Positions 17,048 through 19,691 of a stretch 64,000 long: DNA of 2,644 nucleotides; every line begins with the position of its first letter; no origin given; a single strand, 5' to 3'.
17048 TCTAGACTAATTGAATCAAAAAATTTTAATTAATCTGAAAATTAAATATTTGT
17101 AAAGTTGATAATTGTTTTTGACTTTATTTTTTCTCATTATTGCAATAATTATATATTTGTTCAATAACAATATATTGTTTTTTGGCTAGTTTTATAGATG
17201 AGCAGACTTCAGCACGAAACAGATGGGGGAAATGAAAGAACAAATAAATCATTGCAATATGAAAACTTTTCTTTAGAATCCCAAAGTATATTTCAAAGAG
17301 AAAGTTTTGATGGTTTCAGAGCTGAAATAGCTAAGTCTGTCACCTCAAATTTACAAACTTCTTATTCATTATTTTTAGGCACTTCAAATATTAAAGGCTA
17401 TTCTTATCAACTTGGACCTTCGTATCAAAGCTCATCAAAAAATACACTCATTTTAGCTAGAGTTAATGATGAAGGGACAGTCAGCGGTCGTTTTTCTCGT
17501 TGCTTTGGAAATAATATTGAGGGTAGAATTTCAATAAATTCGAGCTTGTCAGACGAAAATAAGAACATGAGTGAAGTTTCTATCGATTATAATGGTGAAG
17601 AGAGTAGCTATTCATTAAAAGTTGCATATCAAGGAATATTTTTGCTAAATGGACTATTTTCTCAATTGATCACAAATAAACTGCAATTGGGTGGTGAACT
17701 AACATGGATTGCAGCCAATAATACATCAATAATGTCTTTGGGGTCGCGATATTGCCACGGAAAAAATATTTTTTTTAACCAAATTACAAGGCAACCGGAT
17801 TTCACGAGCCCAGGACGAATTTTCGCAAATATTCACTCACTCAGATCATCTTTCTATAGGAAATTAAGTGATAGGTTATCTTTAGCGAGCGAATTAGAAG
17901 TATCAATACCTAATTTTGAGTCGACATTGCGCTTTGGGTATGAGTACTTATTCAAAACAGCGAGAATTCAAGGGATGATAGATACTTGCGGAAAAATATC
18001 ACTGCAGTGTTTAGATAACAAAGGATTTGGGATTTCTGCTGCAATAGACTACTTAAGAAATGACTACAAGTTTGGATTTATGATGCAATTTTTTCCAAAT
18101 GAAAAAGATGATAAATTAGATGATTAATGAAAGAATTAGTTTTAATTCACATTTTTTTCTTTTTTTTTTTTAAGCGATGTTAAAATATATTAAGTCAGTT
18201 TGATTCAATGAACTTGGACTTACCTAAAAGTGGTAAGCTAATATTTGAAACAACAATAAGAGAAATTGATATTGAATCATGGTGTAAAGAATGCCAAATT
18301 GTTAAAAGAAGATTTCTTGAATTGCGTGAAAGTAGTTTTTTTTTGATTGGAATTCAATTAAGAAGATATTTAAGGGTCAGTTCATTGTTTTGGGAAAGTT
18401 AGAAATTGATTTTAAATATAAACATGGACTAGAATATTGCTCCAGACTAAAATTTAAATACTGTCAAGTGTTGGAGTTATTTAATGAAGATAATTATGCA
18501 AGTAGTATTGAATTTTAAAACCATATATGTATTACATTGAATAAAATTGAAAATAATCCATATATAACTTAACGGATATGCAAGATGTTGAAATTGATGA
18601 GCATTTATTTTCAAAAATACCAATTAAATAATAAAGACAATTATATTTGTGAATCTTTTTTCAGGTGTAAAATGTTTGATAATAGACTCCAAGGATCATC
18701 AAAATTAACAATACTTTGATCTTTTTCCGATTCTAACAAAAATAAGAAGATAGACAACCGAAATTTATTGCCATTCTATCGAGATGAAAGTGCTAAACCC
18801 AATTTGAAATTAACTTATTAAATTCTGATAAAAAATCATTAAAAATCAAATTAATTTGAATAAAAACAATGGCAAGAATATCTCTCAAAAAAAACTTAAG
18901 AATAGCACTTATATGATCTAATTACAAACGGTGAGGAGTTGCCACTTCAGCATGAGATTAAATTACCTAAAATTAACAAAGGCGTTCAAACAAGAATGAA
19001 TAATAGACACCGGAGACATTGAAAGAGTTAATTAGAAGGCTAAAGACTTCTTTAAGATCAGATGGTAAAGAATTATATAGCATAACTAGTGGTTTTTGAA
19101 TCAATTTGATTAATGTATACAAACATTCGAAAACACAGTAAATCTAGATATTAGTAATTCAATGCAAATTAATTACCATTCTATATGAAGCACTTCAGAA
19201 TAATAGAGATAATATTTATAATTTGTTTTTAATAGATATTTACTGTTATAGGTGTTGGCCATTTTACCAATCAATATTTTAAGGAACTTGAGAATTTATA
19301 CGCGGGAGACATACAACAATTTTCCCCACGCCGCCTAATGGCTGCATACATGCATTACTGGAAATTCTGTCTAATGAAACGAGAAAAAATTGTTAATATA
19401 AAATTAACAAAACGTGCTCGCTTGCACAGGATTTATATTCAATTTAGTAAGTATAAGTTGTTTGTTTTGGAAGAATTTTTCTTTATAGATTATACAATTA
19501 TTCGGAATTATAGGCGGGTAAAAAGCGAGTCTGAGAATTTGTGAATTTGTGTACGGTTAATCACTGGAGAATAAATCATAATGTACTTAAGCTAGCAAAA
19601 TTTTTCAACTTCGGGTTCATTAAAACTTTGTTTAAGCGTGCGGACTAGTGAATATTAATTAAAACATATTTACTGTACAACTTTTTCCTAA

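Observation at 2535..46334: Locus-wide pattern: 44-63 nt GTAAGT introns, 5'-biased micro-exons, ORF-track blind spots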

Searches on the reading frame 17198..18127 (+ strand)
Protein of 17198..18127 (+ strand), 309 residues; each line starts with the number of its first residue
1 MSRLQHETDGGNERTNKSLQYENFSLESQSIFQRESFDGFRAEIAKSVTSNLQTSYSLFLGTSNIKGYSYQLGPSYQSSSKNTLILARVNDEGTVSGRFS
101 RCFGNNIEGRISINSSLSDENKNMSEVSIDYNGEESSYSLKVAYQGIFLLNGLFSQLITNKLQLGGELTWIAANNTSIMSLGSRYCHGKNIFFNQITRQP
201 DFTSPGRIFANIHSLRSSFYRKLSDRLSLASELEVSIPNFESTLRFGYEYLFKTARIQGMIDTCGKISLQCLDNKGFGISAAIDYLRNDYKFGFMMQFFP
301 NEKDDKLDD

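Call 19: find_encoding_contigs(protein=window:17198-18127:+, flank=10000, max_places=4)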
Protein window:17198-18127:+ (309 aa): 24 contigs read that carry it; 4 places shown.
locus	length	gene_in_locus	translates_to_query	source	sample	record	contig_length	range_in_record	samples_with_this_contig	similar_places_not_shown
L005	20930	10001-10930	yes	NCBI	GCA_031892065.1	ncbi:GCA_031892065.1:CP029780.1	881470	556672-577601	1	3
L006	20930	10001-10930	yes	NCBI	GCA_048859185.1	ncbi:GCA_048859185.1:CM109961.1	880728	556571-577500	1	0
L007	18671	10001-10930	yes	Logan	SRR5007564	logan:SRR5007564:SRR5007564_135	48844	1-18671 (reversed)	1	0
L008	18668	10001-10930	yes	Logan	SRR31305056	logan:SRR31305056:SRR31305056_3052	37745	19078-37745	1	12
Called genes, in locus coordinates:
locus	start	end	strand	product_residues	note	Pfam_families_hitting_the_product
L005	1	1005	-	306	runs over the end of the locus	-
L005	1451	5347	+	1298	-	-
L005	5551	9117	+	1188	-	PF00630:Filamin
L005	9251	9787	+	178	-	PF04145:Ctr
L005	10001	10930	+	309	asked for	PF01459:Porin_3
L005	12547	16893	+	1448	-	PF05677:DUF818 (weak)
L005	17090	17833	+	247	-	PF00025:Arf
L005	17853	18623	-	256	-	PF05495:zf-CHY, PF13445:zf-RING_UBOX (weak), PF14634:zf-RING_5 (weak), PF14599:zinc_ribbon_6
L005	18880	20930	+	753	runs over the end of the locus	PF04494:TFIID_NTD2, PF24782:WD40_MABP1-WDR62_2nd, PF24814:WD40_Prp19, PF25175:Beta-prop_WDR5, PF25391:WD40_Gbeta, PF24807:WD40_CDC20-Fz, PF25173:Beta-prop_WDR3_1st, PF23381:Beta-prop_IFT122_1st, +17 more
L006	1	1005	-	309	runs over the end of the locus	-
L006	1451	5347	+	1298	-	-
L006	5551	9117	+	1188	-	PF00630:Filamin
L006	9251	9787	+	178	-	PF04145:Ctr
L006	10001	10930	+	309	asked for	PF01459:Porin_3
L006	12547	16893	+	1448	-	PF05677:DUF818 (weak)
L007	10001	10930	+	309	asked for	PF01459:Porin_3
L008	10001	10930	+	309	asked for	PF01459:Porin_3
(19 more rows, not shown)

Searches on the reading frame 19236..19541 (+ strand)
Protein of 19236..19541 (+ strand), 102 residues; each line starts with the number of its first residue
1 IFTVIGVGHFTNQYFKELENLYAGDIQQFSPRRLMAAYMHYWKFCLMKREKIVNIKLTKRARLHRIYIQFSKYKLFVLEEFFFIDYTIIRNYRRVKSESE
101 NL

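Call 46: find_homologous_proteins(query=window:19236-19541:+, max_evalue=0.01)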
Query seq(102 aa) (102 aa): 1 proteins with E <= 0.01 among 2 candidates.
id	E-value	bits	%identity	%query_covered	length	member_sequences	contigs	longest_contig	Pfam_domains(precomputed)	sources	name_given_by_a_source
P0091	2.1e-57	209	98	96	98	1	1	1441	-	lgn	-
